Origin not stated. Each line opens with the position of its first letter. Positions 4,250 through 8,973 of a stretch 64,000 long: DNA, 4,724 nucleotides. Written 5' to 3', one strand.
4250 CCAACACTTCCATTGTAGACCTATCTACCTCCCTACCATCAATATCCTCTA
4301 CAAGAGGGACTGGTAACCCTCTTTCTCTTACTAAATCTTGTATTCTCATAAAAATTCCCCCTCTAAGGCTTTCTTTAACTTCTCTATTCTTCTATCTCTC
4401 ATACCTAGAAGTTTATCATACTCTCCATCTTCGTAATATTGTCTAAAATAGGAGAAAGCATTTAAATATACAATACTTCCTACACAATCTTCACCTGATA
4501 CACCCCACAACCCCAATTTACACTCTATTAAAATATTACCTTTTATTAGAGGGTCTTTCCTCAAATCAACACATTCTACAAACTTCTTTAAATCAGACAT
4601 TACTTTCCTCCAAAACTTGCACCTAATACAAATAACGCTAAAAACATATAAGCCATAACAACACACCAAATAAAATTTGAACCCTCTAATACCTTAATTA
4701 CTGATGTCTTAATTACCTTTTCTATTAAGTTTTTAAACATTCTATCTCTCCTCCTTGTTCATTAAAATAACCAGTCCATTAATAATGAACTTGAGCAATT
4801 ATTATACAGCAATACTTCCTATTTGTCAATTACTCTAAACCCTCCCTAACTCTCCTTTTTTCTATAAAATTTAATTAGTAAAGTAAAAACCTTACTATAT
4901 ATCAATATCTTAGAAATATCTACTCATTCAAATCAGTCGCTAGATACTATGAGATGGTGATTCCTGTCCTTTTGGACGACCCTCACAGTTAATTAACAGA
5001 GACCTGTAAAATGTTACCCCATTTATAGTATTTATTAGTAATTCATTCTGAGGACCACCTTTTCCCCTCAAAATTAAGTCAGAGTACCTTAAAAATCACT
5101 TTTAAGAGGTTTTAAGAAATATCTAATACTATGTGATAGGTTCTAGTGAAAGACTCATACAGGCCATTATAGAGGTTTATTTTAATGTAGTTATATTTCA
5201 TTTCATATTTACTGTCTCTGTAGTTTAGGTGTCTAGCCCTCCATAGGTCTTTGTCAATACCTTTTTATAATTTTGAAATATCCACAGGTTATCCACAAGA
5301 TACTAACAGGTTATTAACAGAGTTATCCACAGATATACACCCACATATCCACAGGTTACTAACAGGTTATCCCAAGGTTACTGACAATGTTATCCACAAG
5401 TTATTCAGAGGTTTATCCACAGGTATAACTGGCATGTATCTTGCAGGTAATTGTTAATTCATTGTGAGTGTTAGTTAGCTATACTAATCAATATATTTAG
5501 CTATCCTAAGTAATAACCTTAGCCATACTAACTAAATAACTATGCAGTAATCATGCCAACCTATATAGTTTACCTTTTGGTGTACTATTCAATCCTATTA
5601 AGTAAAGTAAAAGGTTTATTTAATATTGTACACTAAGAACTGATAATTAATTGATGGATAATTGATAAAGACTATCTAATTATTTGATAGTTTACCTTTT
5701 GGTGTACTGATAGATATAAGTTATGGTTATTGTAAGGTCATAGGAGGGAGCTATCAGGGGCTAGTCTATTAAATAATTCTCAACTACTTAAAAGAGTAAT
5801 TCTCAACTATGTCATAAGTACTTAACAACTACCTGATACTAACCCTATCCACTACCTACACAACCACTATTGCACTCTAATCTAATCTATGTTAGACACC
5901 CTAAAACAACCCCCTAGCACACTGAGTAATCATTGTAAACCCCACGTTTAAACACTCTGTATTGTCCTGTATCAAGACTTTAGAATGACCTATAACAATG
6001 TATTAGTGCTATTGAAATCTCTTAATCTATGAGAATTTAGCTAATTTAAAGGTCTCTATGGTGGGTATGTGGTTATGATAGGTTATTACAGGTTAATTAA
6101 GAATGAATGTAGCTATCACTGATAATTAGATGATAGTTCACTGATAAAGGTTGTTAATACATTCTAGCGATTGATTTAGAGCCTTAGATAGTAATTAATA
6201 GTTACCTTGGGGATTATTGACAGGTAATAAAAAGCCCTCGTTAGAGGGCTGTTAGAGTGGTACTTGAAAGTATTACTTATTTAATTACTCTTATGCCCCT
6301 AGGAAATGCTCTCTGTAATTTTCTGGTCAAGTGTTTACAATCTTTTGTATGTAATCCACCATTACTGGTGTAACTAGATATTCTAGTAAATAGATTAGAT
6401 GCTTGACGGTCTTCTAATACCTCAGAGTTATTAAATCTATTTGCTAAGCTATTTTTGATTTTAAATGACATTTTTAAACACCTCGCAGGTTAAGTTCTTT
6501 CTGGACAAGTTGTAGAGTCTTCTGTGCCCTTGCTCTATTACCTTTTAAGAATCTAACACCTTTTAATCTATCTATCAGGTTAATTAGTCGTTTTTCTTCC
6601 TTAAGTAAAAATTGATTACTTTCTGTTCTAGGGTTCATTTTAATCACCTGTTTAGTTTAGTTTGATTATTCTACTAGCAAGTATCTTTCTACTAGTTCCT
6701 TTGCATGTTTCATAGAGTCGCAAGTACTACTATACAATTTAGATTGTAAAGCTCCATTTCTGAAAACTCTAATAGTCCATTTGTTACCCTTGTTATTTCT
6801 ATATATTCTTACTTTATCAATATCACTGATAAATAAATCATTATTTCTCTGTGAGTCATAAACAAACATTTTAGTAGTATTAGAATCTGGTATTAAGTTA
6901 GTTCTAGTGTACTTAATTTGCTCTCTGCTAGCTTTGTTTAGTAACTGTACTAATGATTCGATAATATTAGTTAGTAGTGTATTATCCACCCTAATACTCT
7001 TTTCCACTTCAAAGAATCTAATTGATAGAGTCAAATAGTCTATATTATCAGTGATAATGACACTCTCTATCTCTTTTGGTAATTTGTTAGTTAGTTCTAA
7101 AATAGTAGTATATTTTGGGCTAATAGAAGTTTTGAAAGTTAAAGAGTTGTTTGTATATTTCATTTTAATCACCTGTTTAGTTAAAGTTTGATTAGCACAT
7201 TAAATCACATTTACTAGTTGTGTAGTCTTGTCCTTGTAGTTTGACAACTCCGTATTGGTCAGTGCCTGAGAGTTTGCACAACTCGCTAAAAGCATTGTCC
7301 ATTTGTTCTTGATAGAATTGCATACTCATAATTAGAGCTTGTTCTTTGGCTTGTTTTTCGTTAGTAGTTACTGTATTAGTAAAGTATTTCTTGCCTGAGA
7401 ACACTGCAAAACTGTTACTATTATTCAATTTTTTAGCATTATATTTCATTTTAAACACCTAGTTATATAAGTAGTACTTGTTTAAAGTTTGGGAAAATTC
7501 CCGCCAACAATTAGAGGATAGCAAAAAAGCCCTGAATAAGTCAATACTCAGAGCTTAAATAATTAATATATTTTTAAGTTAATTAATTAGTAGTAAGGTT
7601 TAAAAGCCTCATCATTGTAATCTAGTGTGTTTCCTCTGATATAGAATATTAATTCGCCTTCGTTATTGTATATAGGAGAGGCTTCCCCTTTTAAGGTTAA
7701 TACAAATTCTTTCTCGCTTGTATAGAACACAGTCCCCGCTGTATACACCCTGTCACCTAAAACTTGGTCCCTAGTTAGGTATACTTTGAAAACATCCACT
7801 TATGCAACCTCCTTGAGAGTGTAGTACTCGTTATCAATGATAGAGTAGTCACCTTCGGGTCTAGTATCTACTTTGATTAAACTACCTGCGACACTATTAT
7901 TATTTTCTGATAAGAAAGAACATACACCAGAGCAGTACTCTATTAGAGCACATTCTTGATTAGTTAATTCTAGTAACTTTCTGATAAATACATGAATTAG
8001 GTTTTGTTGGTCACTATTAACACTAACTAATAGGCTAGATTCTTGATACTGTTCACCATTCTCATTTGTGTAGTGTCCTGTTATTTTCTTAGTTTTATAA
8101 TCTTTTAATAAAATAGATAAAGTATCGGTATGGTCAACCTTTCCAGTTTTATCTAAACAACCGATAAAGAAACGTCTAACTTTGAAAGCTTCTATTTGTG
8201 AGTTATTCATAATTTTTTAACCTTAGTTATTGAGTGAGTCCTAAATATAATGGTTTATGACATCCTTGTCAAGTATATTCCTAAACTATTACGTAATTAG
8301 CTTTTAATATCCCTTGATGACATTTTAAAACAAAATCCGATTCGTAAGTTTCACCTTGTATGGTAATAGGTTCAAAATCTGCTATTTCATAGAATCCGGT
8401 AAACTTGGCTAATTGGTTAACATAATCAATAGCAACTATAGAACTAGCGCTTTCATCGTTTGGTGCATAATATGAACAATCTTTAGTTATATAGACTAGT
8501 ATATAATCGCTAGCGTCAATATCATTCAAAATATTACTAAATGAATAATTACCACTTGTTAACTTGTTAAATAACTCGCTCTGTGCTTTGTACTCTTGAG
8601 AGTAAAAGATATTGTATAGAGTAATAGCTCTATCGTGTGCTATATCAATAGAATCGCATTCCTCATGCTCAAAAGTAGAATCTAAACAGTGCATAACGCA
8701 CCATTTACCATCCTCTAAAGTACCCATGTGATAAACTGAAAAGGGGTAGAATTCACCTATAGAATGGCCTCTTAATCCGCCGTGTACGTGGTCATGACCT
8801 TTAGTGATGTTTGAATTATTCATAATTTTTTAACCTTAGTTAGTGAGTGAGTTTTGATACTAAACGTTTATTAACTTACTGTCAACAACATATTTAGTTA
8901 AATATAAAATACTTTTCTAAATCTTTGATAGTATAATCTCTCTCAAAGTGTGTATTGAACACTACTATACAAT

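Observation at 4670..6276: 1.6-kb non-coding island with seven co-oriented DnaA boxes and iteron-like repeats: candidate host-DnaA-dependent origin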

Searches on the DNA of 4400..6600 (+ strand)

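Call 7: search_dna_similar(query=window:4400-6600:+, collection=phages, mode=near)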
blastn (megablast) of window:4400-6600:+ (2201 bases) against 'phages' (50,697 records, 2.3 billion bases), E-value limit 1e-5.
No match.

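Call 24: search_dna_similar(query=window:4700-6300:+, collection=phages, mode=distant, max_rows=15, max_evalue=0.01)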
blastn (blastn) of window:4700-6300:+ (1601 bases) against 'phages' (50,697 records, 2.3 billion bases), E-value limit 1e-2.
Records with a match: 12; places in all: 20; records where one place covers at least 80% of the query: 0.
Best place of each record, by identity: 90-95% 6; 80-90% 2; 60-80% 4.
By first word of the organism name: Vibrio 6; Escherichia 2; Klebsiella 2; Microvirus 1; bajarodmic 1.
By host as written in the record: Vibrio harveyi BAA-1116 4; Escherichia coli DE48 2; Vibrio campbellii BB120 2; Klebsiella pneumoniae 355 1; Klebsiella pneumoniae 135080 1; Marmota flaviventris 1; Peromyscus fraterculus 1.
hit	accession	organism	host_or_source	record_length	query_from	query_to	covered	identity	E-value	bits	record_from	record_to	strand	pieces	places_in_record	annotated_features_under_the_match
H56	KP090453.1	Escherichia phage P483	Escherichia coli DE48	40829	589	724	8%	71.9%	8e-5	56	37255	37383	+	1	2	none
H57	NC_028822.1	Escherichia phage P483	Escherichia coli DE48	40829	589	724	8%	71.9%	8e-5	56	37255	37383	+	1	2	none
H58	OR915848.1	Klebsiella phage vB_KpnP_cmc355D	Klebsiella pneumoniae 355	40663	580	655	5%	78.5%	3e-3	51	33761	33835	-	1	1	hypothetical protein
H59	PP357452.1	Klebsiella phage 175002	Klebsiella pneumoniae 135080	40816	580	655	5%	78.5%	3e-3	51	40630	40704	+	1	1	none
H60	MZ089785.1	Microvirus mar39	Marmota flaviventris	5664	580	632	3%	81.5%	3e-3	50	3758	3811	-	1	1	replication initiator protein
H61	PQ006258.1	bajarodmic virus 162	Peromyscus fraterculus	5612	580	632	3%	81.5%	3e-3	50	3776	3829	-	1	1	none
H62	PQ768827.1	Vibrio phage Hades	Vibrio campbellii BB120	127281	579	611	2%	93.9%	1e-3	52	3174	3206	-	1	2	none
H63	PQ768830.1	Vibrio phage Pylo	Vibrio campbellii BB120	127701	579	611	2%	93.9%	1e-3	52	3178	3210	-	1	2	none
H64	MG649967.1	Vibrio phage Thalassa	Vibrio harveyi BAA-1116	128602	579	611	2%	93.9%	1e-3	52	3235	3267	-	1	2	none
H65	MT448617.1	Vibrio phage River4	Vibrio harveyi BAA-1116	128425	579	611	2%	93.9%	1e-3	52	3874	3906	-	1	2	none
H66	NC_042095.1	Vibrio phage Thalassa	Vibrio harveyi BAA-1116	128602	579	611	2%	93.9%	1e-3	52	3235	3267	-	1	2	none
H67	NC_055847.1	Vibrio phage River4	Vibrio harveyi BAA-1116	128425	579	611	2%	93.9%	1e-3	52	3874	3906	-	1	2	none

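Call 25: get_annotated_region(hit=H66, flank=3500)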
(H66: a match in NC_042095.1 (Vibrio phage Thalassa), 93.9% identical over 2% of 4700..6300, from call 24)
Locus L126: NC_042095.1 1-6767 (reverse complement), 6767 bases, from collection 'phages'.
description: Vibrio phage Thalassa, complete genome.
organism: Vibrio phage Thalassa (NCBI taxid 2570301)
taxonomy: Viruses; Duplodnaviria; Heunggongvirae; Uroviricota; Caudoviricetes; Demerecviridae; Ermolyevavirinae; Thalassavirus; Thalassavirus thalassa
host: Vibrio harveyi BAA-1116; source: Chesapeake Bay Oyster; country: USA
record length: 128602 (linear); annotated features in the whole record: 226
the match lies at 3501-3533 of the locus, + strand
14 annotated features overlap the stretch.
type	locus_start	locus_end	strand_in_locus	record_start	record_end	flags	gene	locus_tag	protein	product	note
CDS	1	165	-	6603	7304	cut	-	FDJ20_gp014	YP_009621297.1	deoxynucleoside-5'-monophosphatase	gp14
CDS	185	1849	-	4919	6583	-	-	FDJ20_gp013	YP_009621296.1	DNA transfer protein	gp13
CDS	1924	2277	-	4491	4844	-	-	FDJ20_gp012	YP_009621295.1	hypothetical protein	gp12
CDS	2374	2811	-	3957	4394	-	-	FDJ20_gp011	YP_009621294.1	DNA binding protein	gp11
CDS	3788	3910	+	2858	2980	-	-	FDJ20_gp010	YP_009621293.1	hypothetical protein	gp10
CDS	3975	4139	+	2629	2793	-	-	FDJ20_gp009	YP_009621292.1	hypothetical protein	gp9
CDS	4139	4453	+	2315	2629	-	-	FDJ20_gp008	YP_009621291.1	hypothetical protein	gp8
CDS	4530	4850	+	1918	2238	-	-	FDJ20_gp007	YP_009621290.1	hypothetical protein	gp7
CDS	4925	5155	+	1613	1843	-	-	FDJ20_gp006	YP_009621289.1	hypothetical protein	gp6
CDS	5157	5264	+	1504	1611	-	-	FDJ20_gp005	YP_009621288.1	hypothetical protein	gp5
CDS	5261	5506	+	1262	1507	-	-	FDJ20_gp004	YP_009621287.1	hypothetical protein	gp4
CDS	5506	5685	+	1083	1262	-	-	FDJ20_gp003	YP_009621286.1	hypothetical protein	gp3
CDS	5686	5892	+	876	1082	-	-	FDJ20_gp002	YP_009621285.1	hypothetical protein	gp2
CDS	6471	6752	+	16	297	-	-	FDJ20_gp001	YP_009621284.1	hypothetical protein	gp1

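Call 26: get_annotated_region(hit=H57, flank=3000)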
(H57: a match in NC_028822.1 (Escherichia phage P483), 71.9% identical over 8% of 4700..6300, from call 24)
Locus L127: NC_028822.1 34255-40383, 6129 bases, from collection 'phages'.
description: Escherichia phage P483, complete genome.
organism: Escherichia phage P483 (NCBI taxid 1572753)
taxonomy: Viruses; Duplodnaviria; Heunggongvirae; Uroviricota; Caudoviricetes; Autographiviridae; Studiervirinae; Berlinvirus; Berlinvirus P483
host: Escherichia coli DE48; source: duck feces; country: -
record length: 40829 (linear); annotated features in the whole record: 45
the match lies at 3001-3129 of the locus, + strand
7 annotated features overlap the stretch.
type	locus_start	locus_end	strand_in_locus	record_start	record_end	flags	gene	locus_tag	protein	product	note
CDS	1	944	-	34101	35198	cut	-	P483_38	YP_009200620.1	serine-threonine kinase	-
CDS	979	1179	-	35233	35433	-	-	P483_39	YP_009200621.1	hypothetical protein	-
CDS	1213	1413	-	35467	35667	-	-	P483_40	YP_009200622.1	hypothetical protein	-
CDS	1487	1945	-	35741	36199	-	-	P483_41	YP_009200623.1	SAM-dependent methyltransferase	-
CDS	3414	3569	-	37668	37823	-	-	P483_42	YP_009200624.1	hypothetical protein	-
CDS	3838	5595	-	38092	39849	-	-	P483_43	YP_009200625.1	terminase large subunit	-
CDS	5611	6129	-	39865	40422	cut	-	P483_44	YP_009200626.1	hypothetical protein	-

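Call 47: search_rna_families(source=window, start=4600, end=6400, threshold=evalue, max_evalue=1)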
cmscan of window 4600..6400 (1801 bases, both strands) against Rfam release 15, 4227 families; matches with E-value up to 1: 0.
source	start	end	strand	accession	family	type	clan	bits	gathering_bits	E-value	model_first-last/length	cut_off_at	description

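Call 66: get_annotated_region(hit=H59, flank=1500)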
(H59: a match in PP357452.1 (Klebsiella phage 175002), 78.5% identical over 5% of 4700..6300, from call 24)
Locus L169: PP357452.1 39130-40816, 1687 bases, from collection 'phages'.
description: Klebsiella phage 175002, complete genome.
organism: Klebsiella phage 175002 (NCBI taxid 3127738)
taxonomy: Viruses; Duplodnaviria; Heunggongvirae; Uroviricota; Caudoviricetes; Autographiviridae; Studiervirinae; Przondovirus
host: Klebsiella pneumoniae 135080; source: river; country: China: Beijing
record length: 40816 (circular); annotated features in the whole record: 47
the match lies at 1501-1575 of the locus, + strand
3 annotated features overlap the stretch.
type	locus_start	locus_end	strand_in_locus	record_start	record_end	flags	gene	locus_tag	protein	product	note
CDS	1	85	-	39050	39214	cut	-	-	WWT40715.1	hypothetical protein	-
CDS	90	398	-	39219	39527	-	-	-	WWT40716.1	hypothetical protein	-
CDS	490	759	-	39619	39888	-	-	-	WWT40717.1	hypothetical protein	-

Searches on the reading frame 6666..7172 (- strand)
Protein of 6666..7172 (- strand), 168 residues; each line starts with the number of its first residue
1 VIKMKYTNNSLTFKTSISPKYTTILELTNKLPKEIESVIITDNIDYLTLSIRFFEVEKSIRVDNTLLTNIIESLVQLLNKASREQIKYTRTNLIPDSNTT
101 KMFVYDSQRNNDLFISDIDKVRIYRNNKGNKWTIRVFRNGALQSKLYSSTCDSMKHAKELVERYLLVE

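Call 17: find_related_loci(query=window:6666-7172:-, collection=viral_contigs, flank=6000)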
Query window:6666-7172:- (168 aa) in viral_contigs; peptide patterns used: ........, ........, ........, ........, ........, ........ (x = any residue, [..] = any of these).
12 stretches matched a pattern, but none encodes a relative of the query by tblastn (E <= 1e-3).

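Call 34: search_protein_families(library=phrogs, proteins=[window:6666-7172:-], max_evalue=0.01)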
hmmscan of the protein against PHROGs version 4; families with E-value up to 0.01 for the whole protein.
window:6666-7172:- (168 aa): 1 family
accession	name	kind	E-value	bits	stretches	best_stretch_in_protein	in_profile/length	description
phrog_13770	-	unknown function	0.006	17.6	0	86-162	2-87/99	-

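Call 99: find_homologous_proteins(query=window:6666-7172:-, max_evalue=0.00001)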
Query window:6666-7172:- (168 aa): 2 proteins with E <= 0.00001 among 29 candidates.
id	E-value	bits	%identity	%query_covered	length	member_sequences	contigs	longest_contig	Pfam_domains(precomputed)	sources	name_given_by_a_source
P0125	2.8e-98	344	100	98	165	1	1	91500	-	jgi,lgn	jgi:hypothetical protein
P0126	1.0e-82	294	86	98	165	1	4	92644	-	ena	-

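Call 100: find_encoding_contigs(protein=P0125, flank=10000, max_places=10)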
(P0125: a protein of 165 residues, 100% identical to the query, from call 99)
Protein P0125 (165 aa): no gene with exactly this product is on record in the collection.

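Call 101: find_encoding_contigs(protein=P0126, flank=4000, max_places=10)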
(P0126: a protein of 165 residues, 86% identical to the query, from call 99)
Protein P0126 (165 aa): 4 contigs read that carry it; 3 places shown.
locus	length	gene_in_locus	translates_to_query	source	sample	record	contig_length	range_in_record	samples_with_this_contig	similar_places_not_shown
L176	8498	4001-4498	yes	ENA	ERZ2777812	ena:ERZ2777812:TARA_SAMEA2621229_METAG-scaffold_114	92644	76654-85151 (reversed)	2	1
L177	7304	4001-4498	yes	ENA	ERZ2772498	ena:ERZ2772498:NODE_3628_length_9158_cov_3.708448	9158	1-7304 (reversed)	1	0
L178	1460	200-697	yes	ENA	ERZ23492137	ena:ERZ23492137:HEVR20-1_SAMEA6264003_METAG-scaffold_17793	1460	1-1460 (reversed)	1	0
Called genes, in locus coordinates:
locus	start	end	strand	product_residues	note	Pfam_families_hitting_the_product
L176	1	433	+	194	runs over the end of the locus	-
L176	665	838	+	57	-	-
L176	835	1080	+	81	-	-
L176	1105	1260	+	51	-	-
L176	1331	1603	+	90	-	-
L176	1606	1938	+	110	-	-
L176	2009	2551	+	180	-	-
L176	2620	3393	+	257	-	-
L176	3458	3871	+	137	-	-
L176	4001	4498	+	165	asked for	-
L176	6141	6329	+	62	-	-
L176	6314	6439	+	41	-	-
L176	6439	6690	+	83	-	-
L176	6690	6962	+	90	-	-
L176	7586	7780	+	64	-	-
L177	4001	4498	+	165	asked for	-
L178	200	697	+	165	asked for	-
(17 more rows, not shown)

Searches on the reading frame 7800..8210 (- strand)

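Call 35: search_protein_families(library=phrogs, proteins=[window:7800-8210:-], max_evalue=0.01)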
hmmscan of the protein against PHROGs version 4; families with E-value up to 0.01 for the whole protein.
window:7800-8210:- (136 aa): 1 family
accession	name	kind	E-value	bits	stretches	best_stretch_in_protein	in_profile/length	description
phrog_2226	-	other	3e-05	24.8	1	37-132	38-141/142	SAM-dependent methyltransferase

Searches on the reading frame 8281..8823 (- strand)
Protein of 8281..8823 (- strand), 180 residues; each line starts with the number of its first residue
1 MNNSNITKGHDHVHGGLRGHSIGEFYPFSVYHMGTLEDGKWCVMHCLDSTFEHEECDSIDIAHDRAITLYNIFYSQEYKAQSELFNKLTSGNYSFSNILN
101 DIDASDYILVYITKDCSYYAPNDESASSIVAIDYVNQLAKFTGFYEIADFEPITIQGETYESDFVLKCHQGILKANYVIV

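Call 35: search_protein_families(library=phrogs, proteins=[window:8281-8823:-], max_evalue=0.01)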
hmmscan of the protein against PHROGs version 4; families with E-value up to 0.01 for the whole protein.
window:8281-8823:- (180 aa): 2 families
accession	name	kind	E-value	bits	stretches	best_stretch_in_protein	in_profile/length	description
phrog_18383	-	unknown function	0.00014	22.7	1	5-43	7-45/163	-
phrog_29226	-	unknown function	0.0014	19.7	1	8-45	127-160/209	-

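Call 113: find_encoding_contigs(protein=window:8281-8823:-, flank=10000, max_places=5)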
Protein window:8281-8823:- (180 aa): no gene with exactly this product is on record in the collection.
